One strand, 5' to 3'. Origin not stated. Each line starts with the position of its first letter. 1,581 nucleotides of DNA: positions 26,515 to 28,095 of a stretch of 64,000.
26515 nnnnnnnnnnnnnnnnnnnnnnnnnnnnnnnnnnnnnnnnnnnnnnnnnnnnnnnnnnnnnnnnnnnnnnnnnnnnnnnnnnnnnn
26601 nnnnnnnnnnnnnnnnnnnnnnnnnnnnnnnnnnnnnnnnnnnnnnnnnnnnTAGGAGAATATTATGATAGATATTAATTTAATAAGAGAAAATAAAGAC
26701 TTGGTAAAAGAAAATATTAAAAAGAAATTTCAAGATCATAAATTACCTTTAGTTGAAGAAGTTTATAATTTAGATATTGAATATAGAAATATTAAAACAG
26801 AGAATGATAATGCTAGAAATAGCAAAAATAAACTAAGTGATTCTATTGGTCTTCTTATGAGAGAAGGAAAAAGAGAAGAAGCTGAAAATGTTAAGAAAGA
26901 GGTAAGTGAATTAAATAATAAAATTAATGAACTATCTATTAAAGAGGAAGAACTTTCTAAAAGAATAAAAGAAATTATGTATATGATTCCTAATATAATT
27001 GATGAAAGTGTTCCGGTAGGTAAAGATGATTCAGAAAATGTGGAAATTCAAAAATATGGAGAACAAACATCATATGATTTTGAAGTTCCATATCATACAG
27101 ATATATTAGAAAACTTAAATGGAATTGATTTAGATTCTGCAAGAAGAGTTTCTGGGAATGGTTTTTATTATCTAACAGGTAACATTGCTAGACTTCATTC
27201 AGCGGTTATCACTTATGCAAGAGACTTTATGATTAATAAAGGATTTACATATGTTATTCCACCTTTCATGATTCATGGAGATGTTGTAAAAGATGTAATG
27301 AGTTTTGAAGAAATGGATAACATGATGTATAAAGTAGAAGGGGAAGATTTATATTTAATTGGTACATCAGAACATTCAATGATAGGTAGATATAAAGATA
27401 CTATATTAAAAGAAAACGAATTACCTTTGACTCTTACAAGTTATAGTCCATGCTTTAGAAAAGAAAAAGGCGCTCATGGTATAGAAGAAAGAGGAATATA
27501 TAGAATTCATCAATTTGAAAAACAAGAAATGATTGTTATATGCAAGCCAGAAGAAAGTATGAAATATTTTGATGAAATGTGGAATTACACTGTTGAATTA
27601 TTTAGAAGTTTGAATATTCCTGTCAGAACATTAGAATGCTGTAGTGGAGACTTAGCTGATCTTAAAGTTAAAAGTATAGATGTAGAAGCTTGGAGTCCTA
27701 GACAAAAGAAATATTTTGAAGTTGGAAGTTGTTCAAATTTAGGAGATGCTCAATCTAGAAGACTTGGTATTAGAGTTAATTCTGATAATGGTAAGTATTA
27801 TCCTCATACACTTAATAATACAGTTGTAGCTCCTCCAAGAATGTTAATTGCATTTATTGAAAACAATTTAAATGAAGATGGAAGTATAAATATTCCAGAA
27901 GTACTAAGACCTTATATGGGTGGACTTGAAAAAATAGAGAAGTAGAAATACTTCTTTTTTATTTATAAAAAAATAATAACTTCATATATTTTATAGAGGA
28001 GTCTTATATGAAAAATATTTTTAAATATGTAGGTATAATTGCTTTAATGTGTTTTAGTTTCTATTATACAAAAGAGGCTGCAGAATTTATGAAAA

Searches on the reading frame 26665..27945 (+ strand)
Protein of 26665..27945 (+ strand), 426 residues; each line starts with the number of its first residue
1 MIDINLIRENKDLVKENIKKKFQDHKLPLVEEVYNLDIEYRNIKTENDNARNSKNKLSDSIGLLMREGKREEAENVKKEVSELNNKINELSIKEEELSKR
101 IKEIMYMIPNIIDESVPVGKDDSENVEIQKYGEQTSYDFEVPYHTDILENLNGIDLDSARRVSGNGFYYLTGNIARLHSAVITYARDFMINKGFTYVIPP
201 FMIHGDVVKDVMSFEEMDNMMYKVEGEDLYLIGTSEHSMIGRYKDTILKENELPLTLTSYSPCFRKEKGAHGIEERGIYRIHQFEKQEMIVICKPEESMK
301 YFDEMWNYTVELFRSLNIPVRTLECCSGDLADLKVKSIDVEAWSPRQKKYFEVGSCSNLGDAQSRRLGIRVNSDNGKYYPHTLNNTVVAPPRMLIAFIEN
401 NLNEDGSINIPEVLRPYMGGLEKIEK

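Call 22: search_protein_families(library=pfam, proteins=[window:26665-27945:+])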
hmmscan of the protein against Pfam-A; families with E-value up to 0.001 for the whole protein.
window:26665-27945:+ (426 aa): 2 families
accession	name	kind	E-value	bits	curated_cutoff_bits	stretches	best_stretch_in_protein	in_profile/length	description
PF00587.30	tRNA-synt_2b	-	2.8e-34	119.2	29.3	1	224-401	3-179/179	tRNA synthetase class II core domain (G, H, P, S and T)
PF02403.27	Seryl_tRNA_N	-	3.2e-22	79.2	28.2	1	1-111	1-107/108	Seryl-tRNA synthetase N-terminal domain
